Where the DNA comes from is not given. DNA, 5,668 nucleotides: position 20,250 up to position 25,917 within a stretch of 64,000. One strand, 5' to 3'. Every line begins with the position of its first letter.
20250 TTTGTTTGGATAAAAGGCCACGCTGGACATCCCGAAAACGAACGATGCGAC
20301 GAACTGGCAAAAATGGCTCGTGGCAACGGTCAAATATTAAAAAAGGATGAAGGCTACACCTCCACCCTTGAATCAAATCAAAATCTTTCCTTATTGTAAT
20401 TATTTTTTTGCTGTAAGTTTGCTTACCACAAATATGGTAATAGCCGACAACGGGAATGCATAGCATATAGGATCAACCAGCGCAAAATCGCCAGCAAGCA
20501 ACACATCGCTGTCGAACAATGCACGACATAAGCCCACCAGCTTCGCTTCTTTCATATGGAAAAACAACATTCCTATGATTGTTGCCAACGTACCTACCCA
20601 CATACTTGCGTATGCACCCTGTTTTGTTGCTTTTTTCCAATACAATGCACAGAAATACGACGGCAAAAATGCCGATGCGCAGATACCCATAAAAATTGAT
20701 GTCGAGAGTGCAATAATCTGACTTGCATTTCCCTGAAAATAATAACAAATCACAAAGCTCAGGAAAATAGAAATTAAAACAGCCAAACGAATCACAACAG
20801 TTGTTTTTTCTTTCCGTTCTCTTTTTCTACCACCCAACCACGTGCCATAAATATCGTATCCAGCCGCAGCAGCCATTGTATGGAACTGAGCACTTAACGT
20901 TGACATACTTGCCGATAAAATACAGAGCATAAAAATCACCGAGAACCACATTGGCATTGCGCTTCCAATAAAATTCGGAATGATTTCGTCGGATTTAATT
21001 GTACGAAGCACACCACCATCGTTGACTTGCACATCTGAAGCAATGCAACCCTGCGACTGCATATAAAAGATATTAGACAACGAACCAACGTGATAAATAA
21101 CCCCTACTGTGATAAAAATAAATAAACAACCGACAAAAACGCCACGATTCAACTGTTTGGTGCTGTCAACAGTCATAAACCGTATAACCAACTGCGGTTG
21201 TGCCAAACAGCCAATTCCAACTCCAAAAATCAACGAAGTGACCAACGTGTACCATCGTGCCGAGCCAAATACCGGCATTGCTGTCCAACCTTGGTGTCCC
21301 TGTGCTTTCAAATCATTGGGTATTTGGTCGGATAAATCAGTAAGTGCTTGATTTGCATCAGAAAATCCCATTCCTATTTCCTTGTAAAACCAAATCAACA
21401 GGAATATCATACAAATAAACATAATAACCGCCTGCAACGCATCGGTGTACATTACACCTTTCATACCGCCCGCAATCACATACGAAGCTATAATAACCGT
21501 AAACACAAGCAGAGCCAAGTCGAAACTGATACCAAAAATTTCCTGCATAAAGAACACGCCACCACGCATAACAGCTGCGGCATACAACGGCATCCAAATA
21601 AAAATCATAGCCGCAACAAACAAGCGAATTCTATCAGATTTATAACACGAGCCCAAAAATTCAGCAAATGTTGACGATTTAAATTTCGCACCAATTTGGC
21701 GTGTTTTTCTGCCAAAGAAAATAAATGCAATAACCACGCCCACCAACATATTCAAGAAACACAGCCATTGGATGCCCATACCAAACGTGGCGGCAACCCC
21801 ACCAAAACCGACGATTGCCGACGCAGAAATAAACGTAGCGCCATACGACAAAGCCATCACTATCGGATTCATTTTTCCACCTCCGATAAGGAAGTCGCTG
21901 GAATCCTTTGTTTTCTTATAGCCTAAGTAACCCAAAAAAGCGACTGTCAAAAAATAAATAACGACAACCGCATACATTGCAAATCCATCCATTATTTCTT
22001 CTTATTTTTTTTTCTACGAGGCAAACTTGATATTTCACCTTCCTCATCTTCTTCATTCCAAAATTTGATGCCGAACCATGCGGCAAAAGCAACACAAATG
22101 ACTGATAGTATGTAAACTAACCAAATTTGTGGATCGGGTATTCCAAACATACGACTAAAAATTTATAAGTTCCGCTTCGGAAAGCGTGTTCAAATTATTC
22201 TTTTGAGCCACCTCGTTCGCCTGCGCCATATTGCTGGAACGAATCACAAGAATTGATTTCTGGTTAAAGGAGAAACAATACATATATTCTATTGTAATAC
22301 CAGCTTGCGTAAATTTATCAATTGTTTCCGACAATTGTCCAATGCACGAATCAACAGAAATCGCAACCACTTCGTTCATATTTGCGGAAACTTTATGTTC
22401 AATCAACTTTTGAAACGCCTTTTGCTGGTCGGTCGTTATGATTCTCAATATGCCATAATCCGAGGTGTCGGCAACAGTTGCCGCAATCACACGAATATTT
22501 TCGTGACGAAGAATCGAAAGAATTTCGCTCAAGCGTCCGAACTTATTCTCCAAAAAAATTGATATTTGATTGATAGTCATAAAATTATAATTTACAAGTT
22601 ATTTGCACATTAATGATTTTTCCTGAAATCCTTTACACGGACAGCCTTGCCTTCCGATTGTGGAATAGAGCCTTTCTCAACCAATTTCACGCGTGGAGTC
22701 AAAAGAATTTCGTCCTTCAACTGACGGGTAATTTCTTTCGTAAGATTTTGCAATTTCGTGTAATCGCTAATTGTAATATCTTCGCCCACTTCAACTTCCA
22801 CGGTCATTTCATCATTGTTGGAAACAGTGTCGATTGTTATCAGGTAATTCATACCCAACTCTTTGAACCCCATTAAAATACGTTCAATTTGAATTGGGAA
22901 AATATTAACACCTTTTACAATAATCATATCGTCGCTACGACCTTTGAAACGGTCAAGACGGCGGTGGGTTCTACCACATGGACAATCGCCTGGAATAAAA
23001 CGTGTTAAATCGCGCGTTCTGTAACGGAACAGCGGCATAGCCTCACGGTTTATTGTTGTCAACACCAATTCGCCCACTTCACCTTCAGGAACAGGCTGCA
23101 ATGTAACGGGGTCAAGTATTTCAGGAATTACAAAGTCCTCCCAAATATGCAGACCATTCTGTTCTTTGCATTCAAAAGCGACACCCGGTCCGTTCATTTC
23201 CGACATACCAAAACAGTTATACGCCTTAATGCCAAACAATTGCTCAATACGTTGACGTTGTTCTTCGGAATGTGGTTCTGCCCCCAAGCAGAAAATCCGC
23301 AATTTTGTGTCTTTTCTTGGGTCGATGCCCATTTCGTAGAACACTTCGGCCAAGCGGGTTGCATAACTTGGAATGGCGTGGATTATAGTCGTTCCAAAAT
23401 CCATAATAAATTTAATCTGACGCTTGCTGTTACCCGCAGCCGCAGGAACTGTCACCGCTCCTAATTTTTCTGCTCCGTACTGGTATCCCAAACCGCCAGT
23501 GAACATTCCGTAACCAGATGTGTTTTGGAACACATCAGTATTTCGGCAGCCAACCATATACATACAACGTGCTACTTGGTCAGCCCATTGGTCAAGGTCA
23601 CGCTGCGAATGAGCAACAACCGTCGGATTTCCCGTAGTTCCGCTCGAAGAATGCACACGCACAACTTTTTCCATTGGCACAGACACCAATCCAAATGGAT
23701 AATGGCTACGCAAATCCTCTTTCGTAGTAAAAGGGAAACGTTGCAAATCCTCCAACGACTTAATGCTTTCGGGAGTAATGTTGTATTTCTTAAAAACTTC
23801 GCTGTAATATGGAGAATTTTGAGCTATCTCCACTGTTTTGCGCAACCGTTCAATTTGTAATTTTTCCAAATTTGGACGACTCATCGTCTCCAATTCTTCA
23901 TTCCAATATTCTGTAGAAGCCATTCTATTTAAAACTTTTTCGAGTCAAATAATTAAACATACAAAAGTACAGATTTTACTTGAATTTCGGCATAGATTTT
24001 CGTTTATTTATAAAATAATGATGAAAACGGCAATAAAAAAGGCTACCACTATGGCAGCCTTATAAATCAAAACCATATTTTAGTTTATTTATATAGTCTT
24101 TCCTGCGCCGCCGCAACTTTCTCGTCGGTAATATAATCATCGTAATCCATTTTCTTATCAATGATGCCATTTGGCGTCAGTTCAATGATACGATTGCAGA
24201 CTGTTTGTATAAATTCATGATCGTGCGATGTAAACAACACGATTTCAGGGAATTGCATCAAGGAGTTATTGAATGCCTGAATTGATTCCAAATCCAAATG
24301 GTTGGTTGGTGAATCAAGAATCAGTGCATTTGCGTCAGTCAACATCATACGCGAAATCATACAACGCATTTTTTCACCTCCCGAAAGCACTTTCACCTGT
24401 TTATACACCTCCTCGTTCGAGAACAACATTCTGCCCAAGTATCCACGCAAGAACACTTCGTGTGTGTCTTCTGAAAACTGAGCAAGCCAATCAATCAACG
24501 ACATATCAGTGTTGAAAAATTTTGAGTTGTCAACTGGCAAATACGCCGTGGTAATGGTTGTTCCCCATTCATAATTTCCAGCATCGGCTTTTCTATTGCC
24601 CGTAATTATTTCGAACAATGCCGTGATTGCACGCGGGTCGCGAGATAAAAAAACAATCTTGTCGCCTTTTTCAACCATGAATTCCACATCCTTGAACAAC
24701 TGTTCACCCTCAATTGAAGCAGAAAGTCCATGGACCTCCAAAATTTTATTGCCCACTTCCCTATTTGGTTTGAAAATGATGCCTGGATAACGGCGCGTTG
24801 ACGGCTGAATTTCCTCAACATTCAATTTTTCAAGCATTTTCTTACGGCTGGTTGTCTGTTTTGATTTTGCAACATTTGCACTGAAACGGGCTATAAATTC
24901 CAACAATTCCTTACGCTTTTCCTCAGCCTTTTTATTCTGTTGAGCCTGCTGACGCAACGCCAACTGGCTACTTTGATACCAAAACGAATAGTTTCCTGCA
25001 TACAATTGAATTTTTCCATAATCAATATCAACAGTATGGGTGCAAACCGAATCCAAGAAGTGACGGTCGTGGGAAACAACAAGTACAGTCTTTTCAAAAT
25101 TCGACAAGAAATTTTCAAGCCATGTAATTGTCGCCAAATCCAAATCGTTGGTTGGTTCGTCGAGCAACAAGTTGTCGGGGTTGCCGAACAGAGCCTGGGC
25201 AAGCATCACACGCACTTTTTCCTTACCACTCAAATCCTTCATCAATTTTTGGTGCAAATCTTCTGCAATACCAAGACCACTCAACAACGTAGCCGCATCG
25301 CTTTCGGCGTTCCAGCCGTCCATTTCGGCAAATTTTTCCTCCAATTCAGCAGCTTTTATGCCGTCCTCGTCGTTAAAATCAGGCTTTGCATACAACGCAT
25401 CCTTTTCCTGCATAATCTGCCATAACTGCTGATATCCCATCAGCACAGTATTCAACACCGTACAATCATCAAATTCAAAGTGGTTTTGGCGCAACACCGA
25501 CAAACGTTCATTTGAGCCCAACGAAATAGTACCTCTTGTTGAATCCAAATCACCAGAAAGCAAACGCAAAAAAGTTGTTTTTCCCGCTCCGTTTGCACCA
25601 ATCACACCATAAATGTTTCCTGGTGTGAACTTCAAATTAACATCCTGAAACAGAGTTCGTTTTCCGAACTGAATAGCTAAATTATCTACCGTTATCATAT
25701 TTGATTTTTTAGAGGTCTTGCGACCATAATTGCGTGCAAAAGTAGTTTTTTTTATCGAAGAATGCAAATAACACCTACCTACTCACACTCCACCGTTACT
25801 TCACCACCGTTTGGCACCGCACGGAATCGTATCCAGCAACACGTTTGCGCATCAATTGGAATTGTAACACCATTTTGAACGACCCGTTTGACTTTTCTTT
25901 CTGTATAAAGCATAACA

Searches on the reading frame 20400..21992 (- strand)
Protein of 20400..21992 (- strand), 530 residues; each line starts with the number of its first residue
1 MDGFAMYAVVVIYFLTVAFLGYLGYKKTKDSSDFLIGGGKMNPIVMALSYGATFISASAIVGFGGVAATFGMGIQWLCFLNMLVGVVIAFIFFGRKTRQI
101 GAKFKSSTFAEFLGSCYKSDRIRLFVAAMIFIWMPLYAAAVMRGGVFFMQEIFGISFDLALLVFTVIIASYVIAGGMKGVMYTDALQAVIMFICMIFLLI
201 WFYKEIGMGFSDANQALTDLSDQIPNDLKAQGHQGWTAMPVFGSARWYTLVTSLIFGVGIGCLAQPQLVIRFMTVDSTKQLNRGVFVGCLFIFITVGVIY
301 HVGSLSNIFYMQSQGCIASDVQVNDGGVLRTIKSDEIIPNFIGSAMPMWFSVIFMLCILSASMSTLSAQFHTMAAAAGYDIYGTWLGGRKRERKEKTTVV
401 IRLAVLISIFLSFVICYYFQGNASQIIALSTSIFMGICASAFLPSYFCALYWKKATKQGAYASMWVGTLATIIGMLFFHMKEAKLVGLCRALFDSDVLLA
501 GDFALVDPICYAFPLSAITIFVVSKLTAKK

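Call 50: search_protein_families(library=ncbifam, proteins=[window:20400-21992:-], max_evalue=0.00001)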
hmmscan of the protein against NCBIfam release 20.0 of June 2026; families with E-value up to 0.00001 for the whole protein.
window:20400-21992:- (530 aa): 9 families
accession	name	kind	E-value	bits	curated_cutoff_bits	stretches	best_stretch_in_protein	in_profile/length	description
TIGR00813.1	sss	superfamily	1.9e-52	178.7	184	1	34-467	1-411/411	sodium/solute symporter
TIGR02121.1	Na_Pro_sym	equivalog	1.4e-44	152.6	515.5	1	5-488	2-440/488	sodium/proline symporter PutP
TIGR02119.1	panF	equivalog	1.5e-39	136.4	328.05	1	10-482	7-444/471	sodium/pantothenate symporter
TIGR03648.1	Na_symport_lg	subfamily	1.3e-30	106.4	320.75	2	9-311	4-301/547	VC_2705 family sodium/solute symporter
NF011948.0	PRK15419.1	equivalog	1e-27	97.2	955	1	6-477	7-447/502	sodium/proline symporter PutP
NF006903.2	PRK09395.1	subfamily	2.7e-23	82.2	750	1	9-487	40-491/552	cation/acetate symporter ActP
NF058657.1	MncbAcdTpMctC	equivalog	4e-21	75.1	670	1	6-522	11-494/527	monocarboxylic acid transporter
TIGR02711.1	symport_actP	equivalog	1.4e-19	70.3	1099.25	1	10-493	35-494/549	cation/acetate symporter ActP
NF009135.0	PRK12488.1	subfamily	2.5e-19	69.2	850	1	4-493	35-494/549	cation/acetate symporter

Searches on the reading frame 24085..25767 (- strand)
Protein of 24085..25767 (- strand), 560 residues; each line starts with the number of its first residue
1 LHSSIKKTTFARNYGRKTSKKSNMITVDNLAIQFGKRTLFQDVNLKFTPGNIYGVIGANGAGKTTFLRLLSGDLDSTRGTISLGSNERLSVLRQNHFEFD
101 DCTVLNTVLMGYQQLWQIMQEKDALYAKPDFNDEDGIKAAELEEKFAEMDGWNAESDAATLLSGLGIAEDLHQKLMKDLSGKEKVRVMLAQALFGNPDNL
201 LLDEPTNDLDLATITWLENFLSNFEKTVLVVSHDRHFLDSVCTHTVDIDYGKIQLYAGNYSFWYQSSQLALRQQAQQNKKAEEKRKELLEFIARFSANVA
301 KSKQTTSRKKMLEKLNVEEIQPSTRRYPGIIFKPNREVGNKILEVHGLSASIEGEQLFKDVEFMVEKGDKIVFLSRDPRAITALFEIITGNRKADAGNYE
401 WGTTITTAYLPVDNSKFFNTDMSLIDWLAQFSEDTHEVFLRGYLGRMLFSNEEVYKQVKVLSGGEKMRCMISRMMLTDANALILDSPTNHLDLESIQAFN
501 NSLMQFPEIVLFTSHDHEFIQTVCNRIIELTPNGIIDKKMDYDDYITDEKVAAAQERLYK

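Call 50: search_protein_families(library=ncbifam, proteins=[window:24085-25767:-], max_evalue=0.00001)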
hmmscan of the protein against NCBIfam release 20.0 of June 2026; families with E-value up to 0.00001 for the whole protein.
window:24085-25767:- (560 aa): 182 families (the best 25 are shown)
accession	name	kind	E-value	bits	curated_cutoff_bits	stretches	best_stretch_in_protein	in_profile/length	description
NF011646.0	PRK15064.1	equivalog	4.8e-187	622.6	762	1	24-550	1-528/530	ABC-F family ATPase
NF000355.4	ribo_prot_ABC_F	equivalog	1.3e-99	334.3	380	3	138-311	81-250/499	ribosomal protection-like ABC-F family protein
TIGR03719.1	ABC_ABC_ChvD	subfamily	4.2e-93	312.8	806.75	2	102-550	83-534/552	energy-dependent translational throttle protein EttA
NF008775.0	PRK11819.1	equivalog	7.4e-93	312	599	2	102-550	85-536/556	energy-dependent translational throttle protein EttA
NF007921.0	PRK10636.1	equivalog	3e-86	290.1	917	1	24-545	1-515/638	ABC transporter ATP-binding protein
NF050005.1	ABC_ATPase_Uup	equivalog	1.1e-85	288.1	900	1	23-546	2-527/636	ATP-binding cassette ATPase Uup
NF000170.2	ABCF_Vga_all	exception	3.3e-78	263.5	725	3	308-549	237-472/521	Vga family ABC-F type ribosomal protection protein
NF008358.0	PRK11147.1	equivalog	7.2e-77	259.1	936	1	24-539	3-519/635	ABC transporter ATP-binding protein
NF043038.1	ABCF_CplR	exception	4.3e-73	246.8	780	2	308-552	252-491/544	ABC-F type ribosomal protection protein CplR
NF000168.2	ABCF_Msr_all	exception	2.5e-62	211.1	680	3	348-536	302-484/487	Msr family ABC-F type ribosomal protection protein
NF000167.2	ABCF_Lsa_all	exception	1.3e-61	209.1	750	4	102-307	45-244/492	Lsa family ABC-F type ribosomal protection protein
NF000169.2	ABCF_Sal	exception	1.1e-60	205.8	725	3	143-310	95-262/542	Sal family ABC-F type ribosomal protection protein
NF000514.1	ABCF_OptrA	exception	4.4e-60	203.7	1450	1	26-545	22-547/655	ABC-F type ribosomal protection protein OptrA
NF000171.1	ABCF_producer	exception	4.7e-55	187.1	800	2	25-309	4-290/541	TlrC/CarA/OleB/SrmB family ABC-F type ribosomal protection protein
NF000166.1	ABCF_CarA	exception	1.2e-44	152.5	1050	3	140-302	135-294/556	ABC-F type ribosomal protection protein Car(A)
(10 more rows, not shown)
